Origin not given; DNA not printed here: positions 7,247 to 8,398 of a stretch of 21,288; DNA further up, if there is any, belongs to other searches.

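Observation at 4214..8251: carB reads straight into a full-length dapF-like gene: a 1345-aa CarB-DapF fusion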

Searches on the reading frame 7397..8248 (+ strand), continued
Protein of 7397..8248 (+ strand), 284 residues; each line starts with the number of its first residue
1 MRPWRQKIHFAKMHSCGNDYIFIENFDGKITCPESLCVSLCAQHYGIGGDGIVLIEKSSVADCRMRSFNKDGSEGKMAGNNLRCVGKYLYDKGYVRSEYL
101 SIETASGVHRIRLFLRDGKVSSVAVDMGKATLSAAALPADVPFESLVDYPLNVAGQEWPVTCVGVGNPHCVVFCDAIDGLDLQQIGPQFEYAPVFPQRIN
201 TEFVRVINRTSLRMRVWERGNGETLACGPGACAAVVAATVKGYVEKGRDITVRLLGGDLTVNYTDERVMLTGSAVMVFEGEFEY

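Call 58: find_encoding_contigs(protein=P0468, flank=3000, max_places=10)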
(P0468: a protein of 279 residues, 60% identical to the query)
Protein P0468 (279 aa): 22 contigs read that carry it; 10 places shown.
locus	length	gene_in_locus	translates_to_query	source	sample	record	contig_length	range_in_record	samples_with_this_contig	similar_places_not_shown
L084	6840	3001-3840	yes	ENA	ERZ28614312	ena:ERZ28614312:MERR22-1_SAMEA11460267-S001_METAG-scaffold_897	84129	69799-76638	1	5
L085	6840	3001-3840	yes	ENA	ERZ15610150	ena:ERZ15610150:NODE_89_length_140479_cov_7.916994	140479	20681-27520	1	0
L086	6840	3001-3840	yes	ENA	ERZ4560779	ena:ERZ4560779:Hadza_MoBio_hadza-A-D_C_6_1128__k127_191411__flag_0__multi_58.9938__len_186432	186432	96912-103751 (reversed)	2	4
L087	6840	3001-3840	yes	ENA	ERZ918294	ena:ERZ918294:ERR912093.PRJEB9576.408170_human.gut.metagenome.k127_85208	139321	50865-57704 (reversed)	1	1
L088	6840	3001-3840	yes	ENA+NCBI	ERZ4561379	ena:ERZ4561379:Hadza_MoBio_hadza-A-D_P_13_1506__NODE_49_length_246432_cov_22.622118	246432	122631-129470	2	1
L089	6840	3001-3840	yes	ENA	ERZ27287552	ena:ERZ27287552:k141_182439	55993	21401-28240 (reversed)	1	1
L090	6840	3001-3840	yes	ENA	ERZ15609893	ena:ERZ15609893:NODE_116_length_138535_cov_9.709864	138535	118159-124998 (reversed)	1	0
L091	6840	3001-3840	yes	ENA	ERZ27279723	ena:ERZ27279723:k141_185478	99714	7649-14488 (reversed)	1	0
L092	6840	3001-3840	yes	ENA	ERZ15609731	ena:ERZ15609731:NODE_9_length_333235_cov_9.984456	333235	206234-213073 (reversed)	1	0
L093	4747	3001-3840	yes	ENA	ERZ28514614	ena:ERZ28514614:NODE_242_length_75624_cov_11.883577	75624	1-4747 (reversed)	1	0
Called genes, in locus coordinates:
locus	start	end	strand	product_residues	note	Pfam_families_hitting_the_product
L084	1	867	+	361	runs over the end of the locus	PF00988:CPSase_sm_chain, PF00117:GATase, PF07722:Peptidase_C26 (faint)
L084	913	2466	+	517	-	PF00117:GATase, PF07722:Peptidase_C26 (weak), PF02540:NAD_synthase (faint), PF00958:GMP_synt_C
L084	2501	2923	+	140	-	PF03479:PCC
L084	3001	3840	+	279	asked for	PF01678:DAP_epimerase, PF05544:Pro_racemase (weak), PF01678:DAP_epimerase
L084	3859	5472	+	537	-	PF06418:CTP_synth_N, PF00117:GATase, PF07722:Peptidase_C26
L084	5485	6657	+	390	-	PF00155:Aminotran_1_2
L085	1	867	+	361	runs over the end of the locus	PF00988:CPSase_sm_chain, PF00117:GATase, PF07722:Peptidase_C26 (faint)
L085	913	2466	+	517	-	PF00117:GATase, PF07722:Peptidase_C26 (weak), PF02540:NAD_synthase (faint), PF00958:GMP_synt_C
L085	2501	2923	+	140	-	PF03479:PCC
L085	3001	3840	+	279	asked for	PF01678:DAP_epimerase, PF05544:Pro_racemase (weak), PF01678:DAP_epimerase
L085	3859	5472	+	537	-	PF06418:CTP_synth_N, PF00117:GATase, PF07722:Peptidase_C26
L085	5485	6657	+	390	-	PF00155:Aminotran_1_2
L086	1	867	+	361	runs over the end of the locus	PF00988:CPSase_sm_chain, PF00117:GATase, PF07722:Peptidase_C26 (faint)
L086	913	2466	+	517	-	PF00117:GATase, PF07722:Peptidase_C26 (weak), PF02540:NAD_synthase (faint), PF00958:GMP_synt_C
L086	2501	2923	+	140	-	PF03479:PCC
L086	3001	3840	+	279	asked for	PF01678:DAP_epimerase, PF05544:Pro_racemase (weak), PF01678:DAP_epimerase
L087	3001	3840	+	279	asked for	PF01678:DAP_epimerase, PF05544:Pro_racemase (weak), PF01678:DAP_epimerase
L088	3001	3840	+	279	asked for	PF01678:DAP_epimerase, PF05544:Pro_racemase (weak), PF01678:DAP_epimerase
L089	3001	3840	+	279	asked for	PF01678:DAP_epimerase, PF05544:Pro_racemase (weak), PF01678:DAP_epimerase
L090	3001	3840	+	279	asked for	PF01678:DAP_epimerase, PF05544:Pro_racemase (weak), PF01678:DAP_epimerase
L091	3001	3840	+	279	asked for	PF01678:DAP_epimerase, PF05544:Pro_racemase (weak), PF01678:DAP_epimerase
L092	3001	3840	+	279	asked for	PF01678:DAP_epimerase, PF05544:Pro_racemase (weak), PF01678:DAP_epimerase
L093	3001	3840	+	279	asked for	PF01678:DAP_epimerase, PF05544:Pro_racemase (weak), PF01678:DAP_epimerase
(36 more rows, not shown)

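Call 59: find_encoding_contigs(protein=P0468, flank=10000, max_places=2)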
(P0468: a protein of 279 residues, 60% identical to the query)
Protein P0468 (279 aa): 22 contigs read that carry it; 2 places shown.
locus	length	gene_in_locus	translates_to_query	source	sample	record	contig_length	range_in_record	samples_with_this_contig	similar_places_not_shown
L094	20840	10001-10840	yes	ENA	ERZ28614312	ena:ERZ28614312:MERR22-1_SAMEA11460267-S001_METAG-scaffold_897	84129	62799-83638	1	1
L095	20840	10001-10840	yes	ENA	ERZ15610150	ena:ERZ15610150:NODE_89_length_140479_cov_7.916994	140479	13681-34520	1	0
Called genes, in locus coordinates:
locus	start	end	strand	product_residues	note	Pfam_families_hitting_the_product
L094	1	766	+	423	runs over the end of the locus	PF00709:Adenylsucc_synt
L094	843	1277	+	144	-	PF12797:Fer4_2 (faint), PF13187:Fer4_9 (faint), PF13247:Fer4_11, PF12838:Fer4_7 (weak), PF12837:Fer4_6, PF00037:Fer4 (weak)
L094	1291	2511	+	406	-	PF07992:Pyr_redox_2, PF00070:Pyr_redox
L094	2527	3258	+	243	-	PF01493:GXGXG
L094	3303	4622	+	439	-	PF03951:Gln-synt_N, PF00120:Gln-synt_C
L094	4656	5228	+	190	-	PF03861:ANTAR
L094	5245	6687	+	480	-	PF13230:GATase_4 (weak), PF13522:GATase_6, PF13537:GATase_7, PF00156:Pribosyltran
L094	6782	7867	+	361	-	PF00988:CPSase_sm_chain, PF00117:GATase, PF07722:Peptidase_C26 (faint)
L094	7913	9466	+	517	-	PF00117:GATase, PF07722:Peptidase_C26 (weak), PF02540:NAD_synthase (faint), PF00958:GMP_synt_C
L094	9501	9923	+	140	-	PF03479:PCC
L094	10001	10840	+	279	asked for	PF01678:DAP_epimerase, PF05544:Pro_racemase (weak), PF01678:DAP_epimerase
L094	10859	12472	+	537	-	PF06418:CTP_synth_N, PF00117:GATase, PF07722:Peptidase_C26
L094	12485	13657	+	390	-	PF00155:Aminotran_1_2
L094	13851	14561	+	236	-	PF04973:NMN_transporter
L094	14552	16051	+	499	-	PF02638:GHL10 (weak)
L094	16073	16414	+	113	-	-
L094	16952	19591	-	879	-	PF09586:YfhO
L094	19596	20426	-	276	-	PF13472:Lipase_GDSL_2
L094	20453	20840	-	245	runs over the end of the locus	PF00106:adh_short, PF08659:KR, PF13561:adh_short_C2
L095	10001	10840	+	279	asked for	PF01678:DAP_epimerase, PF05544:Pro_racemase (weak), PF01678:DAP_epimerase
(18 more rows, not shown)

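Call 62: search_protein_families(library=ncbifam, proteins=[L094:12485-13654:+, L094:9501-9920:+], max_evalue=1e-10)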
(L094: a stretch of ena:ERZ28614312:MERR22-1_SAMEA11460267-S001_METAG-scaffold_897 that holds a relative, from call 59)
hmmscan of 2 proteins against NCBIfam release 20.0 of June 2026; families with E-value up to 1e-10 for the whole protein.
L094:12485-13654:+ (390 aa): 52 families (the best 25 are shown)
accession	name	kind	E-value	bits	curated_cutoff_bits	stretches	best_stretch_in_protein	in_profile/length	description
TIGR03542.1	DAPAT_plant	equivalog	6.1e-165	549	364.7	1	1-389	1-399/402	LL-diaminopimelate aminotransferase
NF006756.0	PRK09276.1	subfamily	1.1e-63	215.5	507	1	12-389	12-383/387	LL-diaminopimelate aminotransferase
TIGR03540.1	DapC_direct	equivalog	2.7e-61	207.6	593.25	1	13-389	11-381/383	LL-diaminopimelate aminotransferase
NF005977.0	PRK08068.1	subfamily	8.2e-50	170.1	494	1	15-389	16-384/391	transaminase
NF041364.1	GntC_guanitoxin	equivalog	2e-45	155.3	415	1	37-390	2-355/356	guanitoxin biosynthesis PLP-dependent (S)-gamma-hydroxy-L-arginine cyclodehydratase GntC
NF005815.0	PRK07681.1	equivalog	8.3e-43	146.9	545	1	11-389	12-383/399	LL-diaminopimelate aminotransferase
NF004611.0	PRK05942.1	equivalog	2.4e-41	142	628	1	13-389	17-387/394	aspartate aminotransferase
NF006604.0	PRK09148.1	equivalog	1e-37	130.1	648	1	13-388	13-385/406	LL-diaminopimelate aminotransferase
NF006229.0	PRK08361.1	equivalog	2.2e-36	125.7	624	1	33-389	33-385/391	aspartate aminotransferase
NF005613.0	PRK07366.1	equivalog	7e-35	120.8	486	1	12-389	11-385/391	LL-diaminopimelate aminotransferase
NF041091.1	asp_aminotase_Arch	equivalog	1.8e-32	112.6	550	1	19-390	15-373/376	aspartate aminotransferase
TIGR03537.1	DapC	equivalog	3.6e-31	108.4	453.6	1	35-387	2-346/350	succinyldiaminopimelate transaminase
NF006033.0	PRK08175.1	equivalog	3.8e-31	108.5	647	1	14-388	19-390/407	alanine transaminase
NF004770.0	PRK06108.1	subfamily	2e-29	102.6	422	1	22-389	27-389/396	pyridoxal phosphate-dependent aminotransferase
NF005601.0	PRK07337.1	equivalog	3.1e-29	102.3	496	1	24-389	26-389/394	pyridoxal phosphate-dependent aminotransferase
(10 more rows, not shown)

L094:9501-9920:+ (140 aa): 0 families
